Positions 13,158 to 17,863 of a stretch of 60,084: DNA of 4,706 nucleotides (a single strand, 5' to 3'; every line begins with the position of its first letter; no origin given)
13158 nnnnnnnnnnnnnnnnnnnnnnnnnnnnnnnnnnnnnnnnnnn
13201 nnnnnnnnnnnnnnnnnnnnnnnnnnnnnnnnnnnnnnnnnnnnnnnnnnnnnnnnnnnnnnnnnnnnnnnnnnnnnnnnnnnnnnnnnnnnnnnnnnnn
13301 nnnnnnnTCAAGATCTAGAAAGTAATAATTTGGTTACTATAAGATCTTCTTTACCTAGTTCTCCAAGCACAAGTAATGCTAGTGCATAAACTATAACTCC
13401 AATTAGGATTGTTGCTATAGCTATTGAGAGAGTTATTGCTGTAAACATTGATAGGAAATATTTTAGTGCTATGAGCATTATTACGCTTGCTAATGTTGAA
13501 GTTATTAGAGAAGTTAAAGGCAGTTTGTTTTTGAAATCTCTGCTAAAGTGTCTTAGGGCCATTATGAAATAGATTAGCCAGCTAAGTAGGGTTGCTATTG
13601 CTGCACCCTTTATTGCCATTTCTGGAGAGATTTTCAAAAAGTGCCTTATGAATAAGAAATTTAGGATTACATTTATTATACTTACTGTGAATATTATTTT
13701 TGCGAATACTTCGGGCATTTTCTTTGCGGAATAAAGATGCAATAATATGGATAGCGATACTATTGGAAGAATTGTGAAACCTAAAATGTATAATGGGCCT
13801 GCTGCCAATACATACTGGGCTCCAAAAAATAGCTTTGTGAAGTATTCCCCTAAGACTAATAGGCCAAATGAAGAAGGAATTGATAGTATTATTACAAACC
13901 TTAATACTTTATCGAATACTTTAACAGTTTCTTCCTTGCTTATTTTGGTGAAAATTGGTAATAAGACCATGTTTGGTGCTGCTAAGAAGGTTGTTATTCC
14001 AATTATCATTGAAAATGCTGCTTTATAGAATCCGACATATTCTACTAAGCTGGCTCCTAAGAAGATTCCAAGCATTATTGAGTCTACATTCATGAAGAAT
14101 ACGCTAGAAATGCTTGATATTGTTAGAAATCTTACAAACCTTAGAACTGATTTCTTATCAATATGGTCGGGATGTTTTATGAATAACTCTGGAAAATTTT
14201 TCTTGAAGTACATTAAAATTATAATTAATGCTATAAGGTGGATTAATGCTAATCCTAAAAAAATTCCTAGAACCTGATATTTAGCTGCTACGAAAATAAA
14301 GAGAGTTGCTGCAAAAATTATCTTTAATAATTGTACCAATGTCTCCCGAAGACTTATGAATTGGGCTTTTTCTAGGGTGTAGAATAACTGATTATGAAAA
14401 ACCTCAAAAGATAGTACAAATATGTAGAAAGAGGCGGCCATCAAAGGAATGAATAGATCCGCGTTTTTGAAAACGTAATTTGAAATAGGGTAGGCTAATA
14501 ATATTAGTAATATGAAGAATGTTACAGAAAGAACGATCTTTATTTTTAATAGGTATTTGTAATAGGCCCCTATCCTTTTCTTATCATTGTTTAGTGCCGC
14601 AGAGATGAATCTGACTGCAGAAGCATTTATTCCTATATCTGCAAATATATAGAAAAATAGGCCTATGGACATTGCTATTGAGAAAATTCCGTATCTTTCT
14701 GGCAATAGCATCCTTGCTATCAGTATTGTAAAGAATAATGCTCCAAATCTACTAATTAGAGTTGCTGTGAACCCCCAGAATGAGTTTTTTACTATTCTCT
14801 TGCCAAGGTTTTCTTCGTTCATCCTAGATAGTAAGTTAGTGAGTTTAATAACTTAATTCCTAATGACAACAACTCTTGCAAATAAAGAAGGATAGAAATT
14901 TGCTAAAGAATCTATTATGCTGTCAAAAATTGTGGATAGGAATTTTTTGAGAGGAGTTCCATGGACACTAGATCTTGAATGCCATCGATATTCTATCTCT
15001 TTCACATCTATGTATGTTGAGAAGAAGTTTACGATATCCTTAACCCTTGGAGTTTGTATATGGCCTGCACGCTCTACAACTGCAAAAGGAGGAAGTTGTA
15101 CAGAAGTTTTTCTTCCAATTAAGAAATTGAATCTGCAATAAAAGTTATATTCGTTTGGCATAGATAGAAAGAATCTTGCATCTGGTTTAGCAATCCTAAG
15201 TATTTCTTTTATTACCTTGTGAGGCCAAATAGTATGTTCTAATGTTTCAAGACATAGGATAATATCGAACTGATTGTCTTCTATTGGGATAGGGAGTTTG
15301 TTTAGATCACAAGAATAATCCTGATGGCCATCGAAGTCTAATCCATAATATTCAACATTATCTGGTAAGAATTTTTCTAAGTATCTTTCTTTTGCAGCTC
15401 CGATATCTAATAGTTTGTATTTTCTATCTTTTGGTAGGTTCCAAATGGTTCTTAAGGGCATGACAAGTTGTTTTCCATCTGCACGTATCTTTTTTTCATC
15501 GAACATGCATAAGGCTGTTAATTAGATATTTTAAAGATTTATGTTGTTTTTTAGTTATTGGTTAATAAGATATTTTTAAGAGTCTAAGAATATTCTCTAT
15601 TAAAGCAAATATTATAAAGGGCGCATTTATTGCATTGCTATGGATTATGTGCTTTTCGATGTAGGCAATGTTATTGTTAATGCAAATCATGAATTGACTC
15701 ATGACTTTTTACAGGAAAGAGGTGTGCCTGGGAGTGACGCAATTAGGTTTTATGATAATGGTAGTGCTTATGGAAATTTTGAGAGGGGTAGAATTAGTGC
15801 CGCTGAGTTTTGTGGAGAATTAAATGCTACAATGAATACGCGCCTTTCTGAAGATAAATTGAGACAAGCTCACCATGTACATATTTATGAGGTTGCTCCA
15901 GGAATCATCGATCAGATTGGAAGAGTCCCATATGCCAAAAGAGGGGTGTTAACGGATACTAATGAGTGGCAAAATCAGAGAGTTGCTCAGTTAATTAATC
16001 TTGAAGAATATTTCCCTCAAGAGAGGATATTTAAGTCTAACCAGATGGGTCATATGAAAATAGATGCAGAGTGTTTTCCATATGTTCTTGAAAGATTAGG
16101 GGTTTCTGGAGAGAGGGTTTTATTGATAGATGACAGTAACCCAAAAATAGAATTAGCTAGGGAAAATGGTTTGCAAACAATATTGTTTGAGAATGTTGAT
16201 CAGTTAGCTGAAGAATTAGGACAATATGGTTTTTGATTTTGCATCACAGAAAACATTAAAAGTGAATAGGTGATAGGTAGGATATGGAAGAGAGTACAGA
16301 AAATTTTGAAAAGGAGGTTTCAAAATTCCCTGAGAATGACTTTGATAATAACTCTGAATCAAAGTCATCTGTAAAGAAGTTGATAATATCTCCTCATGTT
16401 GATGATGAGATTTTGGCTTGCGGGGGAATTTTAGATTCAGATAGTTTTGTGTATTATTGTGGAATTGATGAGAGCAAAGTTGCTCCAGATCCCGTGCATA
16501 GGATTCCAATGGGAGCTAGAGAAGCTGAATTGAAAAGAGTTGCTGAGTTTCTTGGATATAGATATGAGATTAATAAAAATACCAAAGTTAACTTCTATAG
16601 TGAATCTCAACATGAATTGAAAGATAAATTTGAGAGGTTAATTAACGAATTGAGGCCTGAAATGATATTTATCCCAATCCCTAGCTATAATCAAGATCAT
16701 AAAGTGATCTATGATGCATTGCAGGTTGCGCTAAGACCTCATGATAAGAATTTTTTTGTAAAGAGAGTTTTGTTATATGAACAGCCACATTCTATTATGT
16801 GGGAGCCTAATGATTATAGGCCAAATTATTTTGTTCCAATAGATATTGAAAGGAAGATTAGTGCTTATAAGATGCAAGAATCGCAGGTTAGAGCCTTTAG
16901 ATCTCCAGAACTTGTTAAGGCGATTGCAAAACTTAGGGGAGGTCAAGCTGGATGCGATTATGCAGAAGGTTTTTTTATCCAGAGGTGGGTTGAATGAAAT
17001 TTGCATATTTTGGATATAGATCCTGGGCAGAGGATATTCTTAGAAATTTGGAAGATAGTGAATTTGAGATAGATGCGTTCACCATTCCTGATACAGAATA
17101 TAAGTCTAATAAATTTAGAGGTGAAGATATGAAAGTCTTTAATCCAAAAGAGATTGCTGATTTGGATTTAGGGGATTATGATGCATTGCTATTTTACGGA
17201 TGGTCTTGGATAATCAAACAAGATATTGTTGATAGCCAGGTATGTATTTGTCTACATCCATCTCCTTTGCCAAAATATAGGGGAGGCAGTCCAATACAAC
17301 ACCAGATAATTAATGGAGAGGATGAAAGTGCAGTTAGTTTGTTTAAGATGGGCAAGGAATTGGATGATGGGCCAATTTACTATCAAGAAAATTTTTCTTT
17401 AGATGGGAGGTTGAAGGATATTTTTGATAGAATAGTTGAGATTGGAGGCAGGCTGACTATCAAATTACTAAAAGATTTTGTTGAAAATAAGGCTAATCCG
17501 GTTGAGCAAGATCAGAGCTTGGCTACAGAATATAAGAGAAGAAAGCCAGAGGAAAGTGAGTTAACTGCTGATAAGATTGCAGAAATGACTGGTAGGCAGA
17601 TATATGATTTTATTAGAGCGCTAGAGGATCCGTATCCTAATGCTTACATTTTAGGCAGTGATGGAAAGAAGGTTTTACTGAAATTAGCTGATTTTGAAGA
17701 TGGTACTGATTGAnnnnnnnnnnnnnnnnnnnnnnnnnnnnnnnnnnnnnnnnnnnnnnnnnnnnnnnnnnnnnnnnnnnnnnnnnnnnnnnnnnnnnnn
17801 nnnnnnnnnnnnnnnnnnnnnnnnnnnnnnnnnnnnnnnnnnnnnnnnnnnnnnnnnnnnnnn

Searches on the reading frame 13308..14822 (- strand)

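Call 50: search_protein_families(library=pfam, proteins=[window:13308-14822:-], max_evalue=0.00001)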
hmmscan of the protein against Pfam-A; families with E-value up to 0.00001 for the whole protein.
window:13308-14822:- (504 aa): 2 families
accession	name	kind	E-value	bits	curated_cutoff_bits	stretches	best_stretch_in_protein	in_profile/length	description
PF01943.22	Polysacc_synt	-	1.7e-30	106.9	28.2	1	10-294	1-273/274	Polysaccharide biosynthesis protein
PF13440.11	Polysacc_synt_3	-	4e-18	66.1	23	1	35-338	2-289/293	Polysaccharide biosynthesis protein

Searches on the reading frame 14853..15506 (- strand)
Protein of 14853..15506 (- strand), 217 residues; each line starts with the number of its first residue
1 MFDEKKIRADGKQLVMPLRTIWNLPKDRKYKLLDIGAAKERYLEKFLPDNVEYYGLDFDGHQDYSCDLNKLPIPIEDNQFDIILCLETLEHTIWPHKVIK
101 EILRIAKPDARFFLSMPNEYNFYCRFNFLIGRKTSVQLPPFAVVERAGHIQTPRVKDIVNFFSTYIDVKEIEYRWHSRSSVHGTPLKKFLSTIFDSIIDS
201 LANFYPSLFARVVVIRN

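Call 83: search_protein_families(library=pfam, proteins=[window:14853-15506:-], max_evalue=0.00001)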
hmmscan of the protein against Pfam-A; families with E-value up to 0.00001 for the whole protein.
window:14853-15506:- (217 aa): 5 families
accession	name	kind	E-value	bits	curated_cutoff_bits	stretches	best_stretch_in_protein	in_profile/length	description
PF13489.12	Methyltransf_23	-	4.4e-11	43.2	27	1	26-159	20-142/164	Methyltransferase domain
PF08241.18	Methyltransf_11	-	2.3e-09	38.2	21.2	1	33-113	1-94/95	Methyltransferase domain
PF13847.12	Methyltransf_31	-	1.1e-06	28.8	27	0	65-118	60-113/145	Methyltransferase domain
PF08242.18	Methyltransf_12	-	3.8e-06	28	30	0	33-112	1-98/98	Methyltransferase domain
PF07021.18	MetW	-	5.1e-06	26.7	21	0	75-142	71-136/193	Methionine biosynthesis protein MetW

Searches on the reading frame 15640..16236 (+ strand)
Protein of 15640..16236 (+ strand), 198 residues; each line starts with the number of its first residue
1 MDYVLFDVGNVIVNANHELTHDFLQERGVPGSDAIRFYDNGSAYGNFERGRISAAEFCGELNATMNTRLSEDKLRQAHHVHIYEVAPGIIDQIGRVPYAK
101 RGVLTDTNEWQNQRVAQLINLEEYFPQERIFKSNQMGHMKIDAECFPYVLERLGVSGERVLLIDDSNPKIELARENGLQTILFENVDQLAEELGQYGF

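Call 83: search_protein_families(library=pfam, proteins=[window:15640-16236:+], max_evalue=0.00001)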
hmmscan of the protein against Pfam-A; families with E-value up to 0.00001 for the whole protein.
window:15640-16236:+ (198 aa): 2 families
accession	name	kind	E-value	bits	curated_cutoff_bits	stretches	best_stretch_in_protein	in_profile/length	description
PF00702.32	Hydrolase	-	4.4e-08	34.2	26.4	1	2-174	2-188/191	haloacid dehalogenase-like hydrolase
PF13419.12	HAD_2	-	1.4e-07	32.3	23.8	1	5-182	2-177/178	Haloacid dehalogenase-like hydrolase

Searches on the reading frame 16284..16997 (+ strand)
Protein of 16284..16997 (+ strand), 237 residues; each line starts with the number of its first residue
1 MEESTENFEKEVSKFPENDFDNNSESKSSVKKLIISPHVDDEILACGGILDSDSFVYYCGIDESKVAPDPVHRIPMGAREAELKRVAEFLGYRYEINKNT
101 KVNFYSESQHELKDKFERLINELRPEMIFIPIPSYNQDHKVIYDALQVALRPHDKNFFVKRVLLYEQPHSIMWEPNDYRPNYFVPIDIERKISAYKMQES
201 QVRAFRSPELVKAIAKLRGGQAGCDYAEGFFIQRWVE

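Call 83: search_protein_families(library=pfam, proteins=[window:16284-16997:+], max_evalue=0.00001)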
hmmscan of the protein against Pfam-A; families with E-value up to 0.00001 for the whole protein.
window:16284-16997:+ (237 aa): 1 family
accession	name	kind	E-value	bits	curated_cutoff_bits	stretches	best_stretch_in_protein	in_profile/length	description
PF02585.22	PIG-L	-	6.6e-11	43.3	28.2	1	33-149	1-128/129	GlcNAc-PI de-N-acetylase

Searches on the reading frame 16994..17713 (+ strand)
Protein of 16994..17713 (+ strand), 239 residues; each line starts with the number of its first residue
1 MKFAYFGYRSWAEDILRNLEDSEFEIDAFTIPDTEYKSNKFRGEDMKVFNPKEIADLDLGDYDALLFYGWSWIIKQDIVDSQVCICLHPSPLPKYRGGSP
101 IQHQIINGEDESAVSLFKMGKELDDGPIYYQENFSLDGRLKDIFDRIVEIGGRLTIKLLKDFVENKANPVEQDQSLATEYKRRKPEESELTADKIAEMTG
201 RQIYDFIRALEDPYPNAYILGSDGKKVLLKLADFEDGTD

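Call 83: search_protein_families(library=pfam, proteins=[window:16994-17713:+], max_evalue=0.00001)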
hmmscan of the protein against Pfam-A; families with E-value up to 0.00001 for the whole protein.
window:16994-17713:+ (239 aa): 1 family
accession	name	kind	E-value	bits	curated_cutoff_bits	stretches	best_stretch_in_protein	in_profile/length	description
PF00551.24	Formyl_trans_N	-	3.9e-12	46.7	26.1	1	32-135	52-155/181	Formyl transferase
